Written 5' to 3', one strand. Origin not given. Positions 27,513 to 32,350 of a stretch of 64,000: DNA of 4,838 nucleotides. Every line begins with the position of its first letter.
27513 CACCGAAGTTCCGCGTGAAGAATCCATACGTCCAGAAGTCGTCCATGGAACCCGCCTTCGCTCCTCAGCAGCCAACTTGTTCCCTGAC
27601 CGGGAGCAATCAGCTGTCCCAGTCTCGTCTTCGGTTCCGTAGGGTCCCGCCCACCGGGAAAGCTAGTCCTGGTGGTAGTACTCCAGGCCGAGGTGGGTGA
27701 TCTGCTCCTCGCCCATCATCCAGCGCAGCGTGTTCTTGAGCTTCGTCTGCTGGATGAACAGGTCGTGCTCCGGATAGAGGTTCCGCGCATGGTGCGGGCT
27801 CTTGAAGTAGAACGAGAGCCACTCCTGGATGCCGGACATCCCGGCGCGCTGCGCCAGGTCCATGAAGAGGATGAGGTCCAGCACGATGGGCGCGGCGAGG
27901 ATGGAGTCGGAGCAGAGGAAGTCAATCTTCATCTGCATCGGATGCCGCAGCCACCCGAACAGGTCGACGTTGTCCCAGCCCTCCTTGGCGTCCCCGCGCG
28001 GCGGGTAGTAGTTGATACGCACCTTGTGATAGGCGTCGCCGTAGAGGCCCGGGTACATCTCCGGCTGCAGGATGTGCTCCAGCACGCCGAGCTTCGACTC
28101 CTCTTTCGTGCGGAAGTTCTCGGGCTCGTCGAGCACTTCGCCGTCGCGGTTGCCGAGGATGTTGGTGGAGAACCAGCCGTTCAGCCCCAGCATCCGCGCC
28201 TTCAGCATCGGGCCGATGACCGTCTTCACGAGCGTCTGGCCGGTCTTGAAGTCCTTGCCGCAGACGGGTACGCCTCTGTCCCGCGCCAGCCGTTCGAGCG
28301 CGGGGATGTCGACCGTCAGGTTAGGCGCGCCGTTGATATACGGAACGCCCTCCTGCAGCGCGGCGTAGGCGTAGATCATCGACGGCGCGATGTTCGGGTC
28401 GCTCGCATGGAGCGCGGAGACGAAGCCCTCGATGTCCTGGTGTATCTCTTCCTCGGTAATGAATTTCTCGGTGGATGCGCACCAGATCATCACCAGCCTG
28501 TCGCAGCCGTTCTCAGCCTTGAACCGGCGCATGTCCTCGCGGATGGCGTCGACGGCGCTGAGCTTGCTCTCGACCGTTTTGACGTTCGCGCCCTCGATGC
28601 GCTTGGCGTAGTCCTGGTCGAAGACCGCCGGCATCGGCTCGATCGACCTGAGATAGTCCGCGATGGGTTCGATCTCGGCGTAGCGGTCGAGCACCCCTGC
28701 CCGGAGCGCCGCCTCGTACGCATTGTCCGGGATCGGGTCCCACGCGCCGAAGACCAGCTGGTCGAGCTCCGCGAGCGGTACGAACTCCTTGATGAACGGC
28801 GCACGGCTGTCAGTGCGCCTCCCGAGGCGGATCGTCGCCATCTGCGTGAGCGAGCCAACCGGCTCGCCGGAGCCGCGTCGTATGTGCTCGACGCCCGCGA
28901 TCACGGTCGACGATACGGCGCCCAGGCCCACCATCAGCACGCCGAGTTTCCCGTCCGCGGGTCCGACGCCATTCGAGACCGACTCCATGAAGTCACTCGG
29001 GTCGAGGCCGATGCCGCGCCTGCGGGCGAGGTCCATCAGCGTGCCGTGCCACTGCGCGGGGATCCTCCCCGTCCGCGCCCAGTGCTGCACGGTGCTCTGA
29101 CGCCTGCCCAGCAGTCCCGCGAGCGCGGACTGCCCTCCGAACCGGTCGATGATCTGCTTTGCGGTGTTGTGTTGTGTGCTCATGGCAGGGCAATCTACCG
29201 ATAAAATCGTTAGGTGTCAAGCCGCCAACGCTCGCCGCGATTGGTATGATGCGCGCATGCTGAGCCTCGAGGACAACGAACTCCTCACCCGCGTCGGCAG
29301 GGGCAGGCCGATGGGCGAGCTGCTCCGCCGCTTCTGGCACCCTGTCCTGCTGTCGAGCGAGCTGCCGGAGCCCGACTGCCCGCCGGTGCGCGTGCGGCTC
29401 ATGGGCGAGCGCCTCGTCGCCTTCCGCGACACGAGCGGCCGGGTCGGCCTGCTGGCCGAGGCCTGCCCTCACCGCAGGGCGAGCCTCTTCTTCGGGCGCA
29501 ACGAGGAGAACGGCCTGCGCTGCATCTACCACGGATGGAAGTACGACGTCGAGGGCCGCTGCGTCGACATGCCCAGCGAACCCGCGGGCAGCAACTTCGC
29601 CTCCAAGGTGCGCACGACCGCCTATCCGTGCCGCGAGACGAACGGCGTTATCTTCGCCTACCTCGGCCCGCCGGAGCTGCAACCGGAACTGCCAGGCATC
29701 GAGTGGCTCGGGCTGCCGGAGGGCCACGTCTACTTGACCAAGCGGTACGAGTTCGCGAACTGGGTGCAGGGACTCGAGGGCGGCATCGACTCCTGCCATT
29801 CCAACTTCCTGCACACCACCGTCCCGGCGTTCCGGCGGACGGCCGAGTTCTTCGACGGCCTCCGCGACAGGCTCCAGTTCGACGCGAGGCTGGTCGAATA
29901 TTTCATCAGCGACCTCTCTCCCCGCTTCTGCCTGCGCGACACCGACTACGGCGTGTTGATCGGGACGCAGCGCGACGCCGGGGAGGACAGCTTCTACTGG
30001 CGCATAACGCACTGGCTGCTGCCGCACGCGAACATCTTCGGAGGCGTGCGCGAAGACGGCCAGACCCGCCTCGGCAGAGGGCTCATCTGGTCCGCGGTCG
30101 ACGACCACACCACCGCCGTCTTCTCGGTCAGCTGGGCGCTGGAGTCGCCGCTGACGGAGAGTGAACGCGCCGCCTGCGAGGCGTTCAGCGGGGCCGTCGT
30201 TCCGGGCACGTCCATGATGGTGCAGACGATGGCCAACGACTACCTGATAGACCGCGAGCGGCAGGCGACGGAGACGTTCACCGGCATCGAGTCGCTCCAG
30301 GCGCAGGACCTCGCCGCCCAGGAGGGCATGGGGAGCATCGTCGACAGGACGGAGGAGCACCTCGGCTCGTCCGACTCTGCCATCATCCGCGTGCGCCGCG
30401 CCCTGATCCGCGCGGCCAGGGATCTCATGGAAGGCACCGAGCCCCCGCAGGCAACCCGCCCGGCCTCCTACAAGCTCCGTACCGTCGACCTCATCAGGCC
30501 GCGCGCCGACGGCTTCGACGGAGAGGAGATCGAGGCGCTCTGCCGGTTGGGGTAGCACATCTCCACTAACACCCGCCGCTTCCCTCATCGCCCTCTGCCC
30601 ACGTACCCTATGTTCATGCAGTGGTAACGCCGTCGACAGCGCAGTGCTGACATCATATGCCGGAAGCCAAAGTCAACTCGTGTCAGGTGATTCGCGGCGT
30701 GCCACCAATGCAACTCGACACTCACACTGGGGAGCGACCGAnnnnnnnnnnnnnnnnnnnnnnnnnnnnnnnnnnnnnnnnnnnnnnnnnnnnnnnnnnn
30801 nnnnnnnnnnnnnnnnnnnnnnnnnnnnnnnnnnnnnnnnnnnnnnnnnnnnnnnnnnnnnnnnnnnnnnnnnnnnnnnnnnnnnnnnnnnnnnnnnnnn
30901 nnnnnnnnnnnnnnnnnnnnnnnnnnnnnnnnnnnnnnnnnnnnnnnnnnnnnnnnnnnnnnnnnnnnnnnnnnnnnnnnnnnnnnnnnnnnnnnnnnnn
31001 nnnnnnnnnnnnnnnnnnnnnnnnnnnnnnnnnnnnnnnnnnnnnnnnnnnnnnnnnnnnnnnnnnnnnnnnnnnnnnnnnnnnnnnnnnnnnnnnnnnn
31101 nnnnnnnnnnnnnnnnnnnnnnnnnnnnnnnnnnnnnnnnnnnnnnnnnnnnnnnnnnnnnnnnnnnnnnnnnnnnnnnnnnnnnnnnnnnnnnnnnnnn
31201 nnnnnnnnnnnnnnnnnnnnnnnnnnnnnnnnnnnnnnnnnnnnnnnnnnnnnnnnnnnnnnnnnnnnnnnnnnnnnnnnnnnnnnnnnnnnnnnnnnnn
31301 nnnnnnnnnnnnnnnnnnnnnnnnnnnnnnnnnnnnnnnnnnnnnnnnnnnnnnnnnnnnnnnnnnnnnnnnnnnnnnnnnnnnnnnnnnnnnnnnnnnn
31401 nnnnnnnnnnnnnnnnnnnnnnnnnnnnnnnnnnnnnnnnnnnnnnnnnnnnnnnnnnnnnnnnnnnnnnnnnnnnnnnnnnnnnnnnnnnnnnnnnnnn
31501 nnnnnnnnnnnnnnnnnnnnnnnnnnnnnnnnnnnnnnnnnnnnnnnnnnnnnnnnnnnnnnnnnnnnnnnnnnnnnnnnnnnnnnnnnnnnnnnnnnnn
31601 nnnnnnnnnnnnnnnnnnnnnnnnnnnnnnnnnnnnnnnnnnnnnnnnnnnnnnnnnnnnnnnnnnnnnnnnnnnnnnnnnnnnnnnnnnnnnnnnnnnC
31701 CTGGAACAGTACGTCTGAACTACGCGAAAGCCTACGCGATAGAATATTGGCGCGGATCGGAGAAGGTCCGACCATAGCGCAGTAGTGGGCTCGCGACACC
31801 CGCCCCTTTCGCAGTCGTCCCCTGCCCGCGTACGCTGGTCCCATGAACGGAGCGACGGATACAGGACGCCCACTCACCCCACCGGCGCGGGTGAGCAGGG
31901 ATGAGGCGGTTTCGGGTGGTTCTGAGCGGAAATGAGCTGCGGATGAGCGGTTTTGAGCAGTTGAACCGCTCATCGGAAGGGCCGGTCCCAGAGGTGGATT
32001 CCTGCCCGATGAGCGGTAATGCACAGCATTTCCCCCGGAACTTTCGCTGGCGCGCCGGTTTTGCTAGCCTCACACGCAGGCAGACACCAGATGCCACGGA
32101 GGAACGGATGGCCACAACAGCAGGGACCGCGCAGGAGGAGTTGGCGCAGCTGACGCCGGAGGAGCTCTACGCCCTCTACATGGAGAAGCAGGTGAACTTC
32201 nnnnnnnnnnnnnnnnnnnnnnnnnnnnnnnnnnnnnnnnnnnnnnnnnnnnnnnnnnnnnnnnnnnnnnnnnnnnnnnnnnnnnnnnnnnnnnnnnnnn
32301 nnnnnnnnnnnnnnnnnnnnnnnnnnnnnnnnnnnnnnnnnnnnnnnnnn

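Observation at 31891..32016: Array of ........-like motifs phased at 10-11 bp, with a perfect 11-bp inverted repeat, immediately downstream of the island gene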

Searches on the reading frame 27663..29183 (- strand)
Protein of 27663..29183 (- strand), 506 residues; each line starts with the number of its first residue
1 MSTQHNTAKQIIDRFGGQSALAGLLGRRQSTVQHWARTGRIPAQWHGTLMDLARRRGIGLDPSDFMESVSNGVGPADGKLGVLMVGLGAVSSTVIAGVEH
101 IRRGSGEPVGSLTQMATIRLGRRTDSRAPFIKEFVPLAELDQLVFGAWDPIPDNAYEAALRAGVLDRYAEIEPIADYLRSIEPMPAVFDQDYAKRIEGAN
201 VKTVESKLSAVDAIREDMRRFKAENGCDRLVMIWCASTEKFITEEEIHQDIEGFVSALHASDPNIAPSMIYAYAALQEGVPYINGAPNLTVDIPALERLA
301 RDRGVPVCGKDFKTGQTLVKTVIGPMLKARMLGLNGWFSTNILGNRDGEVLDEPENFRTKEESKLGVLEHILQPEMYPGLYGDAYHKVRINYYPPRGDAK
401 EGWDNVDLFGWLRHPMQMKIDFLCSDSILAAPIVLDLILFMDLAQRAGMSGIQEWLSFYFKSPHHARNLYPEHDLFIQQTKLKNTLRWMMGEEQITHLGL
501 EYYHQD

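Call 16: search_protein_families(library=pfam, proteins=[window:27663-29183:-], max_evalue=0.01)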
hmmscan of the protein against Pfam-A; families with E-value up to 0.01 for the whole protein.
window:27663-29183:- (506 aa): 4 families
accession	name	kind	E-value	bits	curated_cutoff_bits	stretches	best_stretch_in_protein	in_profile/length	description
PF07994.18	NAD_binding_5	-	1.3e-95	321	25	1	80-487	1-321/321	Myo-inositol-1-phosphate synthase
PF01658.22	Inos-1-P_synth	-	4.6e-30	104.4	27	1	315-427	1-107/107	Myo-inositol-1-phosphate synthase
PF15943.11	YdaS_toxin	-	6.4e-05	23.1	30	1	9-44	2-38/65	Bacterial toxin YdaS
PF14549.12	P22_Cro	-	0.0016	18.6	30.2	1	8-42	2-34/60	DNA-binding transcriptional regulator Cro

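Call 77: search_protein_families(library=pfam, alignment_id=A4, max_evalue=0.00001)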
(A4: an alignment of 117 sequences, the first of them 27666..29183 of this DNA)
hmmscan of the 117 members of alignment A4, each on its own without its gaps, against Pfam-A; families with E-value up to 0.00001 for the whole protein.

A. member 1, window:27666-29183:- (506 aa): 2 families
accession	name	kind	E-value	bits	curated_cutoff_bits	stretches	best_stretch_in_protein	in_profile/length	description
PF07994.18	NAD_binding_5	-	1.3e-95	321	25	1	80-487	1-321/321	Myo-inositol-1-phosphate synthase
PF01658.22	Inos-1-P_synth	-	4.6e-30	104.4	27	1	315-427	1-107/107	Myo-inositol-1-phosphate synthase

B. families by the number of members that match (of 117 scanned): 110 families (the first 25 are shown)
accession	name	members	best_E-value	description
PF19301.5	LigXa_C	9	1.3e-36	LigXa C-terminal domain like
PF00355.32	Rieske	8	8.6e-20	Rieske [2Fe-2S] domain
PF07883.17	Cupin_2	4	2.4e-21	Cupin domain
PF02538.19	Hydantoinase_B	3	1.3e-141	Hydantoinase B/oxoprolinase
PF01555.25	N6_N4_Mtase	3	2.8e-44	DNA methylase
PF13304.12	AAA_21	3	5.3e-35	AAA domain, putative AbiEii toxin, Type IV TA system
PF04909.20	Amidohydro_2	3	5.4e-24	Amidohydrolase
PF02463.25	SMC_N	3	5.4e-12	RecF/RecN/SMC N terminal domain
PF02738.23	MoCoBD_1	2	2.7e-75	Molybdopterin cofactor-binding domain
PF20256.3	MoCoBD_2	2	1.1e-62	Molybdopterin cofactor-binding domain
PF05977.19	MFS_3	2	7.8e-52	Transmembrane secretion effector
PF00005.33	ABC_tran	2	3.3e-49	ABC transporter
PF07690.21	MFS_1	2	8.2e-48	Major Facilitator Superfamily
PF00248.27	Aldo_ket_red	2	6.7e-41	Aldo/keto reductase family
PF04851.21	ResIII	2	4.4e-33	Type III restriction enzyme, res subunit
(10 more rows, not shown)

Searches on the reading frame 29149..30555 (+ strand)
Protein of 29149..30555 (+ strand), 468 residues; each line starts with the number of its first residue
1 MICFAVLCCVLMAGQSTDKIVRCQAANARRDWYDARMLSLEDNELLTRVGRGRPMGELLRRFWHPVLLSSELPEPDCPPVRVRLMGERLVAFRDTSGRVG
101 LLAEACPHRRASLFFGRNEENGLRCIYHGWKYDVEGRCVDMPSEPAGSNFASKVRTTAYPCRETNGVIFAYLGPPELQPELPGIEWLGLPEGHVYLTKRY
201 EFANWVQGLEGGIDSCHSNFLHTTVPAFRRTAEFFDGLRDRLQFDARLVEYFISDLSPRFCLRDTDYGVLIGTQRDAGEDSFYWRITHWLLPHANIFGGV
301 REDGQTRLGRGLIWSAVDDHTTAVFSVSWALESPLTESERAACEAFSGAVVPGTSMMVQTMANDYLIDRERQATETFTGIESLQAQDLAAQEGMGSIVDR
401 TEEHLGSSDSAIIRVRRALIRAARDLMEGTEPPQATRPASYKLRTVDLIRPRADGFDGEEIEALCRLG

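Call 16: search_protein_families(library=pfam, proteins=[window:29149-30555:+], max_evalue=0.01)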
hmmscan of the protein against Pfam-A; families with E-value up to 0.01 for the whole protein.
window:29149-30555:+ (468 aa): 2 families
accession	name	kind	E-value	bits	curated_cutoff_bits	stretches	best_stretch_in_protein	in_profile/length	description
PF19301.5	LigXa_C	-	5.5e-30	105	27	1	170-431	1-254/304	LigXa C-terminal domain like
PF00355.32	Rieske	-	6.3e-18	64.9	20.3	1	63-146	2-83/88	Rieske [2Fe-2S] domain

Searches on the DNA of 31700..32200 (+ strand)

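Call 34: search_rna_families(source=window, start=31700, end=32200, threshold=evalue, max_evalue=10)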
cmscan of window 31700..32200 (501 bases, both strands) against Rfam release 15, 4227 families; matches with E-value up to 10: 1.
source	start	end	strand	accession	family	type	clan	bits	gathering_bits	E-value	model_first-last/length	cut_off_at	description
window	31897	31948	+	RF01136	sR28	Gene; snRNA; snoRNA; CD-box;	-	13.6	39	0.42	1-55/55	no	Small nucleolar RNA sR28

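Call 78: search_dna_similar(query=window:31790-32065:+, collection=plasmids, mode=distant, max_evalue=0.01, max_rows=10)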
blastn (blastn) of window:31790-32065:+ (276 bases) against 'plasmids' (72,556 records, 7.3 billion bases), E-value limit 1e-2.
No match.

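Call 79: search_dna_similar(query=window:31790-32065:+, collection=phages, mode=distant, max_evalue=0.01, max_rows=10)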
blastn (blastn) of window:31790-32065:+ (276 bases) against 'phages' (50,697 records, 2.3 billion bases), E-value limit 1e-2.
No match.
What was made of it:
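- Tried and rejected: Phage and plasmid searches were empty (calls 78, 79).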
